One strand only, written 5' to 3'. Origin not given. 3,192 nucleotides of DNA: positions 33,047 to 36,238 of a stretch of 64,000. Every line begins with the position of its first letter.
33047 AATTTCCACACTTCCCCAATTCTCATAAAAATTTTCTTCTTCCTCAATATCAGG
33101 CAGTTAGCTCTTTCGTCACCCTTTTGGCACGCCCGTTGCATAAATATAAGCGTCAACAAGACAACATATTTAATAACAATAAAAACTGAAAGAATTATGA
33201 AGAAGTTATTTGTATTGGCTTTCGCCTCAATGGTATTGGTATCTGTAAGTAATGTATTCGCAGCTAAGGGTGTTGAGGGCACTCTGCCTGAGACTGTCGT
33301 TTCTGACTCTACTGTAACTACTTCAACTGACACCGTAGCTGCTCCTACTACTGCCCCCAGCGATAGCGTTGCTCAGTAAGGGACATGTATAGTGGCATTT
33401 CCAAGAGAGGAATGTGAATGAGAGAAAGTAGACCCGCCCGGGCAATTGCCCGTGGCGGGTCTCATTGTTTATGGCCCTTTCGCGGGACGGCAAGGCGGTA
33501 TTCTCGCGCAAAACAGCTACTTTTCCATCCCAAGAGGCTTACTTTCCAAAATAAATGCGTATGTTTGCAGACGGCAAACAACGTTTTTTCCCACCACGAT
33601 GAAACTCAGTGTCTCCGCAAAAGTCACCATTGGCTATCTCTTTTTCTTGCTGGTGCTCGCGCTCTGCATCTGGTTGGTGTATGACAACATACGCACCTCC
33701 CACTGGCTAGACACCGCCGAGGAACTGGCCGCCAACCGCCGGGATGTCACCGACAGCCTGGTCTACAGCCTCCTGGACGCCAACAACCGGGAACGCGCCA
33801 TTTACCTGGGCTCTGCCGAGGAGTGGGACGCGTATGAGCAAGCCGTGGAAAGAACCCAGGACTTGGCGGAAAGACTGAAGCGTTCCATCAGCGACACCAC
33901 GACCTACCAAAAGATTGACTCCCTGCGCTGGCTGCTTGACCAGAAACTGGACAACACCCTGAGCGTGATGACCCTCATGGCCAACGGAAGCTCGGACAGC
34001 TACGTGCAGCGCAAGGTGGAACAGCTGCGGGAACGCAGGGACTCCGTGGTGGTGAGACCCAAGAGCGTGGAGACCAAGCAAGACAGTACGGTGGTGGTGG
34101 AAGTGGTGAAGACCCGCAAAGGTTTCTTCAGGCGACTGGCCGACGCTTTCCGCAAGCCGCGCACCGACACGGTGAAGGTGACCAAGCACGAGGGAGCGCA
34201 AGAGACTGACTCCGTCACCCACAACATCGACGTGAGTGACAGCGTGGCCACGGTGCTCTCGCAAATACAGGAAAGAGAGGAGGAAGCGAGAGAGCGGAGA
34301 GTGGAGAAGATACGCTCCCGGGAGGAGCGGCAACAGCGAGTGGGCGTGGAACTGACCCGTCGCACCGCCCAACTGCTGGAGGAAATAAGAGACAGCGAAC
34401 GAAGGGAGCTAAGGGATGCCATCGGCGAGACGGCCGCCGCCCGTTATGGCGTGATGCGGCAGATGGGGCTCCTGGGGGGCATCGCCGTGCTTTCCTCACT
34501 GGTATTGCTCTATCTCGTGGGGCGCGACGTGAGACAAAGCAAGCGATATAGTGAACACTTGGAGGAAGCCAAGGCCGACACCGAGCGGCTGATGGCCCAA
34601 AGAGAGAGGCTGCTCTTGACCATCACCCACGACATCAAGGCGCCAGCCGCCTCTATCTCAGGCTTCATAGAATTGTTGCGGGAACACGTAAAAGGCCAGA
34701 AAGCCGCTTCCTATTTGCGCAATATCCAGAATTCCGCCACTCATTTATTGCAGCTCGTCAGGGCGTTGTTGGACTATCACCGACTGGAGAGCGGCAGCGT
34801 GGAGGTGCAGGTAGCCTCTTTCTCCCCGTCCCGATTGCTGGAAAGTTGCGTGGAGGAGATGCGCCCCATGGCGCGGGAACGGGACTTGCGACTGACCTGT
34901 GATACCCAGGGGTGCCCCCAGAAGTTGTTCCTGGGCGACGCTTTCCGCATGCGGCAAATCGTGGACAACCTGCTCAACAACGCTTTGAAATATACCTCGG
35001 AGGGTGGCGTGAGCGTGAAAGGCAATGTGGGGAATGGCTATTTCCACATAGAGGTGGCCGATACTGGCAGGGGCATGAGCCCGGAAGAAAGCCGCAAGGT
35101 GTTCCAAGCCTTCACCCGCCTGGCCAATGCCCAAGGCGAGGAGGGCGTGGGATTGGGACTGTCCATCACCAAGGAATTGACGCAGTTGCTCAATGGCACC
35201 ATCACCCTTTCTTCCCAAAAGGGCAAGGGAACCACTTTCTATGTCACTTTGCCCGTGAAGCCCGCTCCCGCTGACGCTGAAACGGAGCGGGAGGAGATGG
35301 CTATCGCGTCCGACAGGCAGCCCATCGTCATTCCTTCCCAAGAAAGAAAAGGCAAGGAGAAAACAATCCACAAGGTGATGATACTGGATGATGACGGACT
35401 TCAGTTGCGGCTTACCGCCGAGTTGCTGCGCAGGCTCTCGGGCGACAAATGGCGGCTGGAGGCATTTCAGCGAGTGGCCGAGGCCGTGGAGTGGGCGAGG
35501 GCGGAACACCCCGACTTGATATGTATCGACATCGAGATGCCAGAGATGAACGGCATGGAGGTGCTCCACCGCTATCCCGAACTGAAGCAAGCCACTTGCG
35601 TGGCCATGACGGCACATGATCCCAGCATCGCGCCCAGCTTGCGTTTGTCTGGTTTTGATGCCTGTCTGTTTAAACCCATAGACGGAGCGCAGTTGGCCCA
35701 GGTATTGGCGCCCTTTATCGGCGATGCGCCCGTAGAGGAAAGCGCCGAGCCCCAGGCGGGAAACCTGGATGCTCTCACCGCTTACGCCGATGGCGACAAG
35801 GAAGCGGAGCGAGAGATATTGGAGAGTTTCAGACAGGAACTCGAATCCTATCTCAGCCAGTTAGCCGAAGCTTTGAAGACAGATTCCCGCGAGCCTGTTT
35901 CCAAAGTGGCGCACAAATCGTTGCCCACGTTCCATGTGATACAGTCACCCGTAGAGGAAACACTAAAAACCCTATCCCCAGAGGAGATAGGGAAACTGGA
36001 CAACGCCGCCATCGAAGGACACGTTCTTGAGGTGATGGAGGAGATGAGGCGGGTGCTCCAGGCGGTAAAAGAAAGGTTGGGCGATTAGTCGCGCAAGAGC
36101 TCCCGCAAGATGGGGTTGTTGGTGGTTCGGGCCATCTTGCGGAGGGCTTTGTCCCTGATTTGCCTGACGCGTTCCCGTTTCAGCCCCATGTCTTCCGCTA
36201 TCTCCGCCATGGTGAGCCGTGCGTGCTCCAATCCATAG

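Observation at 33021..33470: Consensus-matching sigma-54 promoter driving a monocistronic 60-codon gene for a secreted peptide rich in O-glycosylation sequons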

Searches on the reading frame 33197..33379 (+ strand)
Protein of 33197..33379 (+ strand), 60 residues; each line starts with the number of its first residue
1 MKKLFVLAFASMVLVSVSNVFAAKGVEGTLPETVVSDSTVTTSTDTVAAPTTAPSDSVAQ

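Call 7: find_homologous_proteins(query=window:33197-33376:+, max_evalue=0.01)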
Query seq(60 aa) (60 aa): 3 proteins with E <= 0.01 among 6 candidates.
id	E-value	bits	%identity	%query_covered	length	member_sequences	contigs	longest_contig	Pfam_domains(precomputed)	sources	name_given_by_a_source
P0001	1.1e-24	101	95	100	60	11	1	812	-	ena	-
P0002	4.5e-24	99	95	100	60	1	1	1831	-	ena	-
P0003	2.2e-20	88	83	100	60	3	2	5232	-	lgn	-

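Call 10: search_protein_families(library=pfam, proteins=[window:33197-33379:+])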
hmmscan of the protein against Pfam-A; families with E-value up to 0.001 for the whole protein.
window:33197-33379:+ (60 aa): 0 families

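Call 11: find_encoding_contigs(protein=P0003, flank=10000)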
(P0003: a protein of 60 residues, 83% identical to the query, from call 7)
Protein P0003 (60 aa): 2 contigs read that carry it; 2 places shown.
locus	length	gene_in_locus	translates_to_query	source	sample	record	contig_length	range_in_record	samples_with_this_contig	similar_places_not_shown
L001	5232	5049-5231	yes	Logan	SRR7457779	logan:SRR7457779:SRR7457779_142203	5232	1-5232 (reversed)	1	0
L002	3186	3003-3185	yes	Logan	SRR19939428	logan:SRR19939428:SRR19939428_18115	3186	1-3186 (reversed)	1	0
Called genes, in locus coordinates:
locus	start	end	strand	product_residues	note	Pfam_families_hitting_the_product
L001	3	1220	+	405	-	?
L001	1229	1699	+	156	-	-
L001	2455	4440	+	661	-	PF02705:K_trans, PF22776:K_trans_C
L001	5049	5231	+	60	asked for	?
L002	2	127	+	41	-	?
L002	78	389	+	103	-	-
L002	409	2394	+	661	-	PF02705:K_trans, PF22776:K_trans_C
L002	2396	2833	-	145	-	-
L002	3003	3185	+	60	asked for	?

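Call 12: find_encoding_contigs(protein=P0002, flank=10000)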
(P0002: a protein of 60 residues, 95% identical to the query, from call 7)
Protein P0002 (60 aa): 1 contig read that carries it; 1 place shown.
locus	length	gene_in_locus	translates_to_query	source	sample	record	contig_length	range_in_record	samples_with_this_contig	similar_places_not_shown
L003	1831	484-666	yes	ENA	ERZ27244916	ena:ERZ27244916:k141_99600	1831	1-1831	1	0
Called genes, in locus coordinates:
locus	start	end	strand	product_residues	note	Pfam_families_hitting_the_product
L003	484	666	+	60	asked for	-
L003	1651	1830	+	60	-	?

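Call 13: find_encoding_contigs(protein=P0001, flank=10000)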
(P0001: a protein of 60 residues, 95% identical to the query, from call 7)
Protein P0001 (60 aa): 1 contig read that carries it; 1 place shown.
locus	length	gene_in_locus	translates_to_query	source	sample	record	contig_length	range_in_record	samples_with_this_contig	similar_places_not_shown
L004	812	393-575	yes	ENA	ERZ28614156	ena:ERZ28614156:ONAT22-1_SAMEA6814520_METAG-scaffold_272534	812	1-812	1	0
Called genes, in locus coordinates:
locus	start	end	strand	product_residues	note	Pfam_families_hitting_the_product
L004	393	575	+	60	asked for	-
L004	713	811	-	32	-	?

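Call 19: find_related_loci(query=A1, collection=genome_contigs, flank=10000)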
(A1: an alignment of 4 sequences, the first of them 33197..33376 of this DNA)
Query A1 (60 aa) in genome_contigs; peptide patterns used: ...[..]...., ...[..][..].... (x = any residue, [..] = any of these).
600 stretches matched a pattern, but none encodes a relative of the query by tblastn (E <= 1e-3).
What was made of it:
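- Tried and rejected: A peptide-pattern scan of 185,579 species-representative genomes found no close homologue of the 60-aa peptide (call 19).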

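Call 31: search_protein_families(library=ncbifam, max_evalue=0.01, proteins=[window:33197-33376:+])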
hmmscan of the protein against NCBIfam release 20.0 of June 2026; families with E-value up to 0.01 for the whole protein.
seq(60 aa): 1 family
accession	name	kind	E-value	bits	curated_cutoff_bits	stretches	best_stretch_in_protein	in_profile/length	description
NF040942.2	hypo_ExtJ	equivalog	0.0013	19.1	52.5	1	1-46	1-44/77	selenite/tellurite reduction operon protein ExtJ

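Call 40: find_homologous_proteins(query=A2, max_evalue=0.001)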
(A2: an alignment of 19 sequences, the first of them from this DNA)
Query A2 (19 sequences) (60 aa, profile of the alignment): 139 proteins with E <= 0.001 among 8000 candidates; the best 120 are listed.
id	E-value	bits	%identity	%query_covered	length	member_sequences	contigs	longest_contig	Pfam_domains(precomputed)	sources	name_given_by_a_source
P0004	2.9e-22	97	32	97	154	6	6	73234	-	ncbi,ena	-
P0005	7.5e-22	96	-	-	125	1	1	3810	-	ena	-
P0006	3.5e-21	93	-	-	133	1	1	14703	-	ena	-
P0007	7.0e-21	92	-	-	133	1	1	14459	-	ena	-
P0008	4.0e-20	90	63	43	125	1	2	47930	-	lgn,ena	-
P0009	5.0e-20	90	35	83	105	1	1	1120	-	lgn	-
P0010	5.6e-20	90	-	-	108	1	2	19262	-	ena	-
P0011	1.7e-19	88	34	83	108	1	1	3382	-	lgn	-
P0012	2.0e-19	88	-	-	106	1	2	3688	-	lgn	-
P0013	2.0e-19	88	-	-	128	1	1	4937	-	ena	-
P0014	3.1e-19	87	-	-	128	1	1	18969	-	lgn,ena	-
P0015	7.2e-19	86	-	-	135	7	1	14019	-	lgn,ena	-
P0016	8.4e-19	86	-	-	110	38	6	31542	-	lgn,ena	-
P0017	1.2e-18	85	-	-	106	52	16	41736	-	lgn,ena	-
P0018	1.5e-18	85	-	-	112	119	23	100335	-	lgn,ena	-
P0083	6.2e-14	70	-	-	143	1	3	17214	-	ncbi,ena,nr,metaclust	ncbi:secreted protein [Prevotella sp. CAG:891]|nr:secreted protein [Prevotella sp. CAG:891]|metaclus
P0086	2.1e-13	68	44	80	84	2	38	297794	-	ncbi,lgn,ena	-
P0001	1.6e-10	59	95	100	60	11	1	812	-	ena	-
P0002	2.0e-10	59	95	100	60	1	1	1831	-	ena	-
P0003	8.2e-10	57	83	100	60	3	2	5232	-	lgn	-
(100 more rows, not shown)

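Call 59: find_encoding_contigs(protein=P0083, flank=6000, max_places=2)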
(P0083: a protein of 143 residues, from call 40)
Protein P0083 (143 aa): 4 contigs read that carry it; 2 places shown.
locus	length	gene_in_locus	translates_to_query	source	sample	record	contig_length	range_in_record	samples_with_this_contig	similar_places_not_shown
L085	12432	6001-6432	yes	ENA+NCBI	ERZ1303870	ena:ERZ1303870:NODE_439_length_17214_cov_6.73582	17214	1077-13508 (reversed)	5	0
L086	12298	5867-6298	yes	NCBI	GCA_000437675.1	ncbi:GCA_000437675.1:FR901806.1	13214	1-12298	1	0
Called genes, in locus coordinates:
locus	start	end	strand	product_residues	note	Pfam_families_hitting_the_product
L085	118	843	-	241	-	-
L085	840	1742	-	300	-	PF00294:PfkB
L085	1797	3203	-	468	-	PF07690:MFS_1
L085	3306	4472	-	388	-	PF01232:Mannitol_dh, PF08125:Mannitol_dh_C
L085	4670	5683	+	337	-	PF00356:LacI, PF00532:Peripla_BP_1, PF13407:Peripla_BP_4, PF13377:Peripla_BP_3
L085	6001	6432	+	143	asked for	-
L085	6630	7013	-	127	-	-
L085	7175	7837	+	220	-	PF02308:MgtC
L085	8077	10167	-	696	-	PF02838:Glyco_hydro_20b, PF00728:Glyco_hydro_20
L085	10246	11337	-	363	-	PF01636:APH, PF01633:Choline_kinase (weak)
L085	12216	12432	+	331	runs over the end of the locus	PF13102:Phage_int_SAM_5, PF00589:Phage_integrase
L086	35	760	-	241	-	-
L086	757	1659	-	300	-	PF00294:PfkB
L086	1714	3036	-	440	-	PF07690:MFS_1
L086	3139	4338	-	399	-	PF01232:Mannitol_dh, PF08125:Mannitol_dh_C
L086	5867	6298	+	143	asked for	-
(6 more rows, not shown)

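Call 60: find_encoding_contigs(protein=P0086, flank=6000, max_places=2)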
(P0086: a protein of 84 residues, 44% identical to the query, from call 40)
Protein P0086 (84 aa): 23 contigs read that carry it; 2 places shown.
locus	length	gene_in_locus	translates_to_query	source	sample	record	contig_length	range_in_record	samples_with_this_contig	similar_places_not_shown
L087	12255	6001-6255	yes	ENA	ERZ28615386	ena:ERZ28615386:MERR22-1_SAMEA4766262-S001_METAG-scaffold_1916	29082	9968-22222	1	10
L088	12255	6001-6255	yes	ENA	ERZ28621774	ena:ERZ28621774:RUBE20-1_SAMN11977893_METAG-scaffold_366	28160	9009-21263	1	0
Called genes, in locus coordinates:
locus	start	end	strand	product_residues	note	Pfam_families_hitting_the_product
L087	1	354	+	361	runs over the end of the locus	PF01370:Epimerase, PF02719:Polysacc_synt_2 (faint), PF07993:NAD_binding_4, PF16363:GDP_Man_Dehyd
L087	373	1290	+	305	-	PF27674:DUF8361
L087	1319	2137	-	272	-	PF04991:LicD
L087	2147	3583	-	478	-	PF01943:Polysacc_synt, PF13440:Polysacc_synt_3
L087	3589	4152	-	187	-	PF00132:Hexapep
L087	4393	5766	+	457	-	PF00072:Response_reg, PF00158:Sigma54_activat, PF14532:Sigma54_activ_2, PF07724:AAA_2 (faint), PF07728:AAA_5 (weak), PF25601:AAA_lid_14, PF02954:HTH_8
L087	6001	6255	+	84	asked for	-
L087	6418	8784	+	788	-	PF00512:HisKA (weak), PF02518:HATPase_c, PF00072:Response_reg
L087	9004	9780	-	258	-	PF00535:Glycos_transf_2, PF10111:Glyco_tranf_2_2 (weak)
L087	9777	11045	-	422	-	PF13439:Glyco_transf_4, PF13579:Glyco_trans_4_4 (faint), PF00534:Glycos_transf_1, PF13692:Glyco_trans_1_4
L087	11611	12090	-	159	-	PF02542:YgbB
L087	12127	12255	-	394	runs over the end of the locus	PF19572:PorV, PF03349:Toluene_X (faint)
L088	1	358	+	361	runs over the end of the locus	PF01370:Epimerase, PF02719:Polysacc_synt_2 (faint), PF07993:NAD_binding_4, PF16363:GDP_Man_Dehyd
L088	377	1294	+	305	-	PF27674:DUF8361 (weak)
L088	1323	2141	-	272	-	PF04991:LicD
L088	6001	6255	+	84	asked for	-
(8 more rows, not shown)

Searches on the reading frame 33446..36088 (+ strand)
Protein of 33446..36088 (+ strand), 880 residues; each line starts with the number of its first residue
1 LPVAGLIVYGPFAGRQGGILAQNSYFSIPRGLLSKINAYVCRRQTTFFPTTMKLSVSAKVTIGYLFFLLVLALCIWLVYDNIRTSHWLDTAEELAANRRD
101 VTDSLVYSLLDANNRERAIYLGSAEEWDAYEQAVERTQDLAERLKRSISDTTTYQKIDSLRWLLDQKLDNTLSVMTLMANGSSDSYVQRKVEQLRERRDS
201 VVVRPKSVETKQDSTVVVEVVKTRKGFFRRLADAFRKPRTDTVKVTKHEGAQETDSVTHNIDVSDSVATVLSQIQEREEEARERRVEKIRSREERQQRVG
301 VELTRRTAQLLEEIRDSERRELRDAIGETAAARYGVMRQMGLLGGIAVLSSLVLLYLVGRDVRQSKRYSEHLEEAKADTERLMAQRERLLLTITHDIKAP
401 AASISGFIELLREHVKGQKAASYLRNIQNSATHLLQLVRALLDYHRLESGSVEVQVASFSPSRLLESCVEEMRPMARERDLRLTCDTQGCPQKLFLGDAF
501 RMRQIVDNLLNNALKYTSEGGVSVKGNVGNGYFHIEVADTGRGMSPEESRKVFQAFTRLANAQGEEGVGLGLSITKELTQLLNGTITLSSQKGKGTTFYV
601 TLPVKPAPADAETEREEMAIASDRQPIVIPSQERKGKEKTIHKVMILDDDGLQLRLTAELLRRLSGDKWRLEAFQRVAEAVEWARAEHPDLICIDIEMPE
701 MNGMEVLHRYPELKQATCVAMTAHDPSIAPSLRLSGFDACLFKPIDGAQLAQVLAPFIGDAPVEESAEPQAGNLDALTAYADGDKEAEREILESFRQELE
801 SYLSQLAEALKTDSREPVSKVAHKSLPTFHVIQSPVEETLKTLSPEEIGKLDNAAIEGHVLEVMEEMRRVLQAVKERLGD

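Call 10: search_protein_families(library=pfam, proteins=[window:33446-36088:+])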
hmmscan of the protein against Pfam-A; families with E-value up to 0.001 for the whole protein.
window:33446-36088:+ (880 aa): 4 families
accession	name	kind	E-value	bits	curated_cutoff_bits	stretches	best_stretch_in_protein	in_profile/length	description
PF02518.31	HATPase_c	-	2.3e-28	99.3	26.4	1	497-605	1-110/111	Histidine kinase-, DNA gyrase B-, and HSP90-like ATPase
PF00072.30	Response_reg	-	2.1e-15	57.3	30.2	1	644-754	1-110/111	Response regulator receiver domain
PF00512.31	HisKA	-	5.8e-11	42.7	26.9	1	386-450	2-66/66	His Kinase A (phospho-acceptor) domain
PF13581.12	HATPase_c_2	-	0.00043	20.7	27.4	0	498-572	28-104/127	Histidine kinase-like ATPase domain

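Call 31: search_protein_families(library=ncbifam, max_evalue=0.01, proteins=[window:33599-36088:+])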
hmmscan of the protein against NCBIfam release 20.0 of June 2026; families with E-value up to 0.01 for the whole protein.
window:33599-36088:+ (829 aa): 122 families (the best 25 are shown)
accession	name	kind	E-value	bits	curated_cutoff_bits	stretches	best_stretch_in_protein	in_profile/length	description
TIGR02956.1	TMAO_torS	equivalog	2.8e-65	221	676.5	1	322-716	451-829/967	TMAO reductase system sensor histidine kinase/response regulator TorS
NF008318.0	PRK11107.1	equivalog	8.1e-55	186.3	890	2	338-565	296-530/920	two-component sensor histidine kinase BarA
NF011874.0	PRK15347.1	equivalog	6.3e-54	183.3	852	2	318-555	381-616/921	two component system sensor kinase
NF038297.2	hybrid_HK_HrmK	equivalog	1.1e-53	182.9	725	1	116-704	13-605/607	hybrid histidine kinase/response regulator HrmK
NF008302.0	PRK11091.1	equivalog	2.7e-51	174.7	838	1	307-773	262-719/779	aerobic respiration two-component sensor histidine kinase ArcB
NF008099.0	PRK10841.1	equivalog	4.2e-48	163.8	920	2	310-564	445-701/949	two-component system sensor histidine kinase RcsC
NF041947.1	LuxQ_Vibrio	equivalog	1.8e-47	161.8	1200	1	322-706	459-838/843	quorum-sensing autoinducer 2 sensor kinase/phosphatase LuxQ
NF008543.0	PRK11466.1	equivalog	1.6e-46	158.7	982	1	323-773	432-861/914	TMAO reductase system sensor histidine kinase/response regulator TorS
NF041832.1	near_NosP_CTERM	subfamily_domain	3.7e-46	157.9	400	1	335-704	7-367/370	NahK/ErcS family hybrid sensor histidine kinase/response regulator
NF046044.1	PnpS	equivalog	2.2e-44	152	400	1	332-552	167-390/390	two-component system histidine kinase PnpS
NF045901.1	HisKinLetSLeg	equivalog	1.2e-43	149.3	1650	2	324-556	282-521/906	two-component system sensor histidine kinase LetS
TIGR02966.1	phoR_proteo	equivalog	1.7e-36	125.9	334.2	1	328-550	107-332/333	phosphate regulon sensor histidine kinase PhoR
NF007420.1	PRK09959.1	equivalog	1.5e-35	122.1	1995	1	309-764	686-1129/1197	acid-sensing system histidine kinase EvgS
NF008312.0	PRK11100.1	equivalog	1.6e-35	122.9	356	1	337-553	258-474/477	two-component system sensor histidine kinase CreC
NF047874.1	MASE3_PAS_HK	subfamily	2.1e-34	119.3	560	1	306-567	370-639/655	MASE3 domain-containing sensor histidine kinase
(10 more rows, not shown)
